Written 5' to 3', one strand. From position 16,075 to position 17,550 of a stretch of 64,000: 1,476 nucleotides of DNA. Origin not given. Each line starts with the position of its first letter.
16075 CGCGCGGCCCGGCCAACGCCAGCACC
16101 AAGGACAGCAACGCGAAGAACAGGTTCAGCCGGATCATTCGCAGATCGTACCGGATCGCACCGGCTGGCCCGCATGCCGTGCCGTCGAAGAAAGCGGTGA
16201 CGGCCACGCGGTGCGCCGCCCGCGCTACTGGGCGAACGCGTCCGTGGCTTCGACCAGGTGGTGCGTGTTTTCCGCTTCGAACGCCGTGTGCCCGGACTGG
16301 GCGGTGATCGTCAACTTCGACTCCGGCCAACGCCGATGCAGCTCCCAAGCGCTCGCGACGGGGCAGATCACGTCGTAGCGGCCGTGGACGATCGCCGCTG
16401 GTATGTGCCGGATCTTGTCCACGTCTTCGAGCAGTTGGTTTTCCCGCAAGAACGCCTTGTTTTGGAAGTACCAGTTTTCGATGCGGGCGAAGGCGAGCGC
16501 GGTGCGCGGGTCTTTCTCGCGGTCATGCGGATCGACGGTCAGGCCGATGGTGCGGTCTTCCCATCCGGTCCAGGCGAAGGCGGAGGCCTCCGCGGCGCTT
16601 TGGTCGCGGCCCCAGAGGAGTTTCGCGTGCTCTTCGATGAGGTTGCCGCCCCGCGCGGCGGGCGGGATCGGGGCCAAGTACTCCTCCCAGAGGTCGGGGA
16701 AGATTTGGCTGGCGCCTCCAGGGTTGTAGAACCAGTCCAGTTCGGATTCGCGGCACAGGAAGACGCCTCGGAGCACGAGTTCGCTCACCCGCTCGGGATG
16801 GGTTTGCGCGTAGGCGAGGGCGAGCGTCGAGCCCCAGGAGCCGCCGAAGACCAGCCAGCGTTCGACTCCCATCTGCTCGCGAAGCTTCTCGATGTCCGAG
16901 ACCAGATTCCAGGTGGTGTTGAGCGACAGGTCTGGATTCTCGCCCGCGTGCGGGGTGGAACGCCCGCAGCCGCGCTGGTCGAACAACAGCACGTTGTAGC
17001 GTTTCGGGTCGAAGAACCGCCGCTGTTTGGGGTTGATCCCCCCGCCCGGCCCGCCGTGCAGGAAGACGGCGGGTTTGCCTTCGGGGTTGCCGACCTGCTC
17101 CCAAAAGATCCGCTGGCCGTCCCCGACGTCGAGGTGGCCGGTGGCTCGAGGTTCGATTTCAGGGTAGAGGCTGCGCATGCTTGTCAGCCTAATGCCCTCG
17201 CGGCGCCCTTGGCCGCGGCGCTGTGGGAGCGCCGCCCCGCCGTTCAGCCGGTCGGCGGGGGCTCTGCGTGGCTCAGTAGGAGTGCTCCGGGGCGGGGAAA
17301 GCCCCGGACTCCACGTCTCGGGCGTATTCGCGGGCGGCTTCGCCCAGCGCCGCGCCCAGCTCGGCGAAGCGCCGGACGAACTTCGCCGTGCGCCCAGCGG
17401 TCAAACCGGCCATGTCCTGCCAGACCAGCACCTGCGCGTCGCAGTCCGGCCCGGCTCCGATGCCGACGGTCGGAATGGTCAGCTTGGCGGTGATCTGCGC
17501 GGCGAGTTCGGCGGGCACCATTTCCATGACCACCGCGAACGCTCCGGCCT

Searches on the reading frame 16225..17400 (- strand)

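Call 54: search_protein_families(library=pfam, proteins=[window:16225-17400:-], max_evalue=0.0001)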
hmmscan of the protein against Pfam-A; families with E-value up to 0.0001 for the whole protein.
window:16225-17400:- (391 aa): 3 families
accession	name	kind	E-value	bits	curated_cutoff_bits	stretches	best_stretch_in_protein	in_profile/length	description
PF00561.26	Abhydrolase_1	-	1.2e-32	113.9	25.8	1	112-375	4-242/245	alpha/beta hydrolase fold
PF12146.15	Hydrolase_4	-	9.6e-13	48.4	27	1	135-369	32-230/239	Serine aminopeptidase, S33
PF12697.13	Abhydrolase_6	-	2.5e-11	45.1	26.3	1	112-375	2-208/217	Alpha/beta hydrolase family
